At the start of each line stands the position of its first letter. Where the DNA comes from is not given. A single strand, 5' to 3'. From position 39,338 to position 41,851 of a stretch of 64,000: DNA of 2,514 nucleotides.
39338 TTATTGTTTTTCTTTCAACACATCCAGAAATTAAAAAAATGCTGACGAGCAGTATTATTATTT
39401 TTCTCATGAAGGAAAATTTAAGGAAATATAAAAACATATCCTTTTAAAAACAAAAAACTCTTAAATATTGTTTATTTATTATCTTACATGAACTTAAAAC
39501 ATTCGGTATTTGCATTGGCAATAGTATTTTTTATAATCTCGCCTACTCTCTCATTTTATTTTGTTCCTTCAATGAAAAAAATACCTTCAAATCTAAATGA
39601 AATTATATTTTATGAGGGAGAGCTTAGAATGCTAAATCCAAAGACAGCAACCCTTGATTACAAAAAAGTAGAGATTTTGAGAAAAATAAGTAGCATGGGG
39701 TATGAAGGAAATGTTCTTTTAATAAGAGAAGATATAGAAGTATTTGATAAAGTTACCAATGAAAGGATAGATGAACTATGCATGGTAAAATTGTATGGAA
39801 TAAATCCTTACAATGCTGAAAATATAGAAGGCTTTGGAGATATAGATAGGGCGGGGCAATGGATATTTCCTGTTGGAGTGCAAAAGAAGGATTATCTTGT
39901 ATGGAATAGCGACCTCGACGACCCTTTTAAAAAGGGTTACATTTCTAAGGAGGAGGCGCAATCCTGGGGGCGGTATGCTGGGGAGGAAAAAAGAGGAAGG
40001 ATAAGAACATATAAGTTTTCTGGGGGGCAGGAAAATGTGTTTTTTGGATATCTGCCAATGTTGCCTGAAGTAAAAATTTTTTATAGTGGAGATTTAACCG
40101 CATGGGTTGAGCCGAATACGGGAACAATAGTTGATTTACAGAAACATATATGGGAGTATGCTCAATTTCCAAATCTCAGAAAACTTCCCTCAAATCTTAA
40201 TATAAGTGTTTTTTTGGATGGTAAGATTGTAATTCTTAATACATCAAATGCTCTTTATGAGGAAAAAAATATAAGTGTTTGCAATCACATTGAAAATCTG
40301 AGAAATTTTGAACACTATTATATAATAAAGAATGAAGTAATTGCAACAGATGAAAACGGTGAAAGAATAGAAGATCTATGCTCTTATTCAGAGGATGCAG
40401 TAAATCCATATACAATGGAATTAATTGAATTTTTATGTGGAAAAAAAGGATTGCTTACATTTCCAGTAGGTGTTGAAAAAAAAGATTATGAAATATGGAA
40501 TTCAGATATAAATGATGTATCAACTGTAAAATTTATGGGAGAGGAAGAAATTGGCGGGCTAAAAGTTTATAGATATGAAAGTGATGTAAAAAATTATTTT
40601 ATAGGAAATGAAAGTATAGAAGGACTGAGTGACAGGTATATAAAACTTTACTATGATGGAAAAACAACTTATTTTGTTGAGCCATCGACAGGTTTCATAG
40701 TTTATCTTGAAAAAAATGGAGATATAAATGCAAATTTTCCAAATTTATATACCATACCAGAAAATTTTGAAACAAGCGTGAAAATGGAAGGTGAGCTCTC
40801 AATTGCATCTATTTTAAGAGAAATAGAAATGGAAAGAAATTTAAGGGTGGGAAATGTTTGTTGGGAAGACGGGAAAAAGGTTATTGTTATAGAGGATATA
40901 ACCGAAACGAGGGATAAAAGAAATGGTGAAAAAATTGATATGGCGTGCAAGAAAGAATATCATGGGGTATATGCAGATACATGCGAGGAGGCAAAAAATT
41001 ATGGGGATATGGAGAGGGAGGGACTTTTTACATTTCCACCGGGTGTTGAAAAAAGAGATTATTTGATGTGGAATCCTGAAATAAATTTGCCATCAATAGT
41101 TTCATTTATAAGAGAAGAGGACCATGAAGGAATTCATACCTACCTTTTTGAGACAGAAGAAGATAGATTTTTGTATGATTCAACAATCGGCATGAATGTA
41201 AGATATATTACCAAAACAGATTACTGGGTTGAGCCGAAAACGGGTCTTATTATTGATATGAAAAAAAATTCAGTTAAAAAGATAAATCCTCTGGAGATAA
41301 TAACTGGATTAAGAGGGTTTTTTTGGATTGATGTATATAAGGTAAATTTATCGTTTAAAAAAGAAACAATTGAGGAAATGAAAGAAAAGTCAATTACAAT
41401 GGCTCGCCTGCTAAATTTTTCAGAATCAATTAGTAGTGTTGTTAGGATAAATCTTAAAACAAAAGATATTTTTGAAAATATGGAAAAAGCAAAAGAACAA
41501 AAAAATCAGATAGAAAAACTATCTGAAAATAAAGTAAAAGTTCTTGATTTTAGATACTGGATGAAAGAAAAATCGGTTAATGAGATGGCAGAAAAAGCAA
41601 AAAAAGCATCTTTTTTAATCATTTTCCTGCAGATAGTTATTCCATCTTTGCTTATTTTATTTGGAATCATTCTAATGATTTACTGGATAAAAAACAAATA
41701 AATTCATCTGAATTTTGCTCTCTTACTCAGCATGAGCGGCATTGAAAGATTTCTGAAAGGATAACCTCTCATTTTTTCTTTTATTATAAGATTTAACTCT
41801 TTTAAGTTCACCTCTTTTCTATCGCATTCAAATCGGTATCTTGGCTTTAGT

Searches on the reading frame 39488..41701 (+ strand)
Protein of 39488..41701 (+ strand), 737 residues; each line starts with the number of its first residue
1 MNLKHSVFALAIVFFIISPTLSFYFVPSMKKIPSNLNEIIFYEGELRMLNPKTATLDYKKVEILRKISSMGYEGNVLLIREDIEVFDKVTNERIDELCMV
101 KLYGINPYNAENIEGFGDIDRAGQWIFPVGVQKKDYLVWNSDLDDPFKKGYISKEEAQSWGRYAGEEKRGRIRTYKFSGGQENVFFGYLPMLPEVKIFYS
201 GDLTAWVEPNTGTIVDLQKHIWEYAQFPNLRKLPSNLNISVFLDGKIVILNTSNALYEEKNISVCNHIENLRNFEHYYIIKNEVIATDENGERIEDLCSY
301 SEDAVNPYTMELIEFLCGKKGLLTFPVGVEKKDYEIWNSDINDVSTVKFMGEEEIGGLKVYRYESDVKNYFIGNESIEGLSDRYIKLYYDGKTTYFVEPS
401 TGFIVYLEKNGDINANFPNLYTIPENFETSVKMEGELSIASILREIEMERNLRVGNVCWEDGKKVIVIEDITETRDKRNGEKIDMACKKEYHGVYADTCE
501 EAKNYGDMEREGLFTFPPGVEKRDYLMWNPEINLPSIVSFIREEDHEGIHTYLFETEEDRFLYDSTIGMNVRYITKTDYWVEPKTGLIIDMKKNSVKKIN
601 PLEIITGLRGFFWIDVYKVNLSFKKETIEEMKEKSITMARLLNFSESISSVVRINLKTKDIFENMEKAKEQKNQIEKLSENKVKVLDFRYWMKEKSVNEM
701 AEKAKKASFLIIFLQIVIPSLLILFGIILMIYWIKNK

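Call 83: search_protein_families(library=pfam, proteins=[window:39488-41701:+], max_evalue=0.001)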
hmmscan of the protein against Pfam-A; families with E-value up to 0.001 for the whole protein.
window:39488-41701:+ (737 aa): 1 family
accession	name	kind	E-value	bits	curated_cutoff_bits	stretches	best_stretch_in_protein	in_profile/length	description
PF11271.13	PorA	-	6.8e-58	196.8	29.5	3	323-410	140-228/297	Porin PorA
